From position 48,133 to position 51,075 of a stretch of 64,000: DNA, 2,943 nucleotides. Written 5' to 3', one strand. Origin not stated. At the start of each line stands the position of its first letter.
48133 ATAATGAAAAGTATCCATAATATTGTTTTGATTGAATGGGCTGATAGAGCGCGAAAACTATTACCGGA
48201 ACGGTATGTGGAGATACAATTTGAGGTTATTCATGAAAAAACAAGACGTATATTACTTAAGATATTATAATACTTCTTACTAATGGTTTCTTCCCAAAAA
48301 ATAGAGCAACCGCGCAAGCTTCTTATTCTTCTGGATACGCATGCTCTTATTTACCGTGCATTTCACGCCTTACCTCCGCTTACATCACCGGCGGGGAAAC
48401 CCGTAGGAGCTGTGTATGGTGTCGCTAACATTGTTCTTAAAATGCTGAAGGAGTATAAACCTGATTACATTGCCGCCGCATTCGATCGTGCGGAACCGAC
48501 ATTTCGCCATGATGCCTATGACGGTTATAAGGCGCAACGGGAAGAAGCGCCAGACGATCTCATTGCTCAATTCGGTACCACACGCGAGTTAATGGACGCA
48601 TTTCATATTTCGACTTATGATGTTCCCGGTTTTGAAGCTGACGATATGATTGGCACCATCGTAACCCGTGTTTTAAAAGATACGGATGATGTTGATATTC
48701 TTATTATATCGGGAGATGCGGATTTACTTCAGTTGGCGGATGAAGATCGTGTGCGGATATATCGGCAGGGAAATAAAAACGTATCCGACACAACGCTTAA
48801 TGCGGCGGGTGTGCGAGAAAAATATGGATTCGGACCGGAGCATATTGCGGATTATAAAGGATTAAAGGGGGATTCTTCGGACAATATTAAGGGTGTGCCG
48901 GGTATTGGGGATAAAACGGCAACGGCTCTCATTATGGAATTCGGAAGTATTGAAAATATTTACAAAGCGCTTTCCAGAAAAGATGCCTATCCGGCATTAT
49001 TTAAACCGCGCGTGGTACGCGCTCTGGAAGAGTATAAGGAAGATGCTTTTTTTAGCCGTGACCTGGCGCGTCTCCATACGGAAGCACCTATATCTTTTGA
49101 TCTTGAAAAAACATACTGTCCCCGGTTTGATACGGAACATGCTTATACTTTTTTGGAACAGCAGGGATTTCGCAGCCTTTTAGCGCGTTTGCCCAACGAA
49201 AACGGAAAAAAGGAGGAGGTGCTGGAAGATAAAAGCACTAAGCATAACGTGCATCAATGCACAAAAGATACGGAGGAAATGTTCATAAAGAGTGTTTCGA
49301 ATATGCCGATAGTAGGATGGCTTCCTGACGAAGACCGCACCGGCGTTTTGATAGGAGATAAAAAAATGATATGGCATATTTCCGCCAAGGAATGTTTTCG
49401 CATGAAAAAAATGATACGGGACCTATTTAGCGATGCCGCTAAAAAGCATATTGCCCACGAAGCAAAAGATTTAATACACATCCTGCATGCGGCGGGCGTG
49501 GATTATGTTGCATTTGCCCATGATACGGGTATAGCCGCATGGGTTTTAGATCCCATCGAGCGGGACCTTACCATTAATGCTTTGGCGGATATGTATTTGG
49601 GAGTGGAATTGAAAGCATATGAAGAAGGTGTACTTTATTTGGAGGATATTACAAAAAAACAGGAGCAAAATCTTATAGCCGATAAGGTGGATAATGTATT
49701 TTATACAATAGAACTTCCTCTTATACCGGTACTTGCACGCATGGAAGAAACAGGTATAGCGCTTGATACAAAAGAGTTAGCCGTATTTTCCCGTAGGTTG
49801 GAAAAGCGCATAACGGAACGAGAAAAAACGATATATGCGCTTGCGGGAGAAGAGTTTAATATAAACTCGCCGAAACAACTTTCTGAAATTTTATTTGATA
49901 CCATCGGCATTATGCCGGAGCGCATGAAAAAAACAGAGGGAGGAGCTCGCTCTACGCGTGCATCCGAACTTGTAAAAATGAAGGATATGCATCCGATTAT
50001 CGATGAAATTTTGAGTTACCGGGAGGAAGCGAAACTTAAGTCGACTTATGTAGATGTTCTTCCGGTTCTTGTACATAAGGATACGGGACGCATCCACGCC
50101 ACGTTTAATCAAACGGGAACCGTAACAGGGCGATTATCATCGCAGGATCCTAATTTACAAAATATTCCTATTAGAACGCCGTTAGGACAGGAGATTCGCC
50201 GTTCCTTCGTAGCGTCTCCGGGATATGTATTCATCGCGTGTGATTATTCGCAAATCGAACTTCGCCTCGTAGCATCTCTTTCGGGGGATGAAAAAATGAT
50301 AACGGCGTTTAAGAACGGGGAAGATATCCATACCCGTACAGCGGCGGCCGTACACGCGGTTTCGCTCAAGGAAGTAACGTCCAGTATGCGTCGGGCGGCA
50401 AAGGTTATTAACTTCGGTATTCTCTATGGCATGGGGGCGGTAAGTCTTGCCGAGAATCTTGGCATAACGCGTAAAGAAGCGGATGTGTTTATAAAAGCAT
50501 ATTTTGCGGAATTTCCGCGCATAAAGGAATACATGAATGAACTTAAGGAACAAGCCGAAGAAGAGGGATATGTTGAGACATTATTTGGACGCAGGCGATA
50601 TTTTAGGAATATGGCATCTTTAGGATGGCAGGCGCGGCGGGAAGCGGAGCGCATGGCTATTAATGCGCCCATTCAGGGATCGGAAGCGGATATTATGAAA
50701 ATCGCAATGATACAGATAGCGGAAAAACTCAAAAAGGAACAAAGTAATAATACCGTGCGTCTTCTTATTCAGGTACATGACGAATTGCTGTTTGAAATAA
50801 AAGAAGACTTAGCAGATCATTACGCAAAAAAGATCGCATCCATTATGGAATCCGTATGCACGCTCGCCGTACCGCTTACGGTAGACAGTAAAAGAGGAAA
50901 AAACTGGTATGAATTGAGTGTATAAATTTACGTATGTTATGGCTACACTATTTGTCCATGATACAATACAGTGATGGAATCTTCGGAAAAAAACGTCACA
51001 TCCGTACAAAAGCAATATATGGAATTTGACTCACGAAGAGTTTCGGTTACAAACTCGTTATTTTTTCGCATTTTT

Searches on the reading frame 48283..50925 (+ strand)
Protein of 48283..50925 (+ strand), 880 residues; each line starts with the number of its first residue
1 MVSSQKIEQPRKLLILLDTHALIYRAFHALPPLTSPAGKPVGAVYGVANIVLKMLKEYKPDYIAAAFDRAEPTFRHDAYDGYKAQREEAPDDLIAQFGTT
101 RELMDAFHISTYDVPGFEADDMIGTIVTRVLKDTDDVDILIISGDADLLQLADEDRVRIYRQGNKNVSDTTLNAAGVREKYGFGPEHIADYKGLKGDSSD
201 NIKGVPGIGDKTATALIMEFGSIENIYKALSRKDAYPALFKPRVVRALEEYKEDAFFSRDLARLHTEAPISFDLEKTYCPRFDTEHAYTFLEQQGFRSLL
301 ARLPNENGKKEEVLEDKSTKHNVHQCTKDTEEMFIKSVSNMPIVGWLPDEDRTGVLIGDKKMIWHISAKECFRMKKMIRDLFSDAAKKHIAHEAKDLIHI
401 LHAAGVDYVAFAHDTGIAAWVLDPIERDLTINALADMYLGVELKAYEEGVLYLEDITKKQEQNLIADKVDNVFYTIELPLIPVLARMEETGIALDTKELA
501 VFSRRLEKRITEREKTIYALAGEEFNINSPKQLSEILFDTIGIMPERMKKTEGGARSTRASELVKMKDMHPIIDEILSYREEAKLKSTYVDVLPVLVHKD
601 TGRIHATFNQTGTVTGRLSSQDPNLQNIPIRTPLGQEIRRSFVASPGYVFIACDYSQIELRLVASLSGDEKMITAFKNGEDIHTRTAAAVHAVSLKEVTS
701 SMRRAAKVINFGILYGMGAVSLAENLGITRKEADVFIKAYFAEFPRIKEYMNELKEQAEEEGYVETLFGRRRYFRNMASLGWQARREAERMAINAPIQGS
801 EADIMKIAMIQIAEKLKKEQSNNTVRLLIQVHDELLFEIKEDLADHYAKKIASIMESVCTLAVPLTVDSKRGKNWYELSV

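Call 83: search_protein_families(library=pfam, proteins=[window:48283-50925:+], max_evalue=0.00001)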
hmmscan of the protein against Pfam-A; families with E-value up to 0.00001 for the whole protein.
window:48283-50925:+ (880 aa): 3 families
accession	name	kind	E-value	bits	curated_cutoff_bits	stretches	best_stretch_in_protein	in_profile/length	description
PF00476.26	DNA_pol_A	-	1.5e-152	508.5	34.3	1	497-877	2-381/381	DNA polymerase family A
PF02739.22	5_3_exonuc_N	-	3.9e-52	176.7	34.3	1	14-182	2-164/164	5'-3' exonuclease, N-terminal resolvase-like domain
PF01367.25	5_3_exonuc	-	1.7e-27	96.2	40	1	185-283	3-95/97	5'-3' exonuclease, C-terminal SAM fold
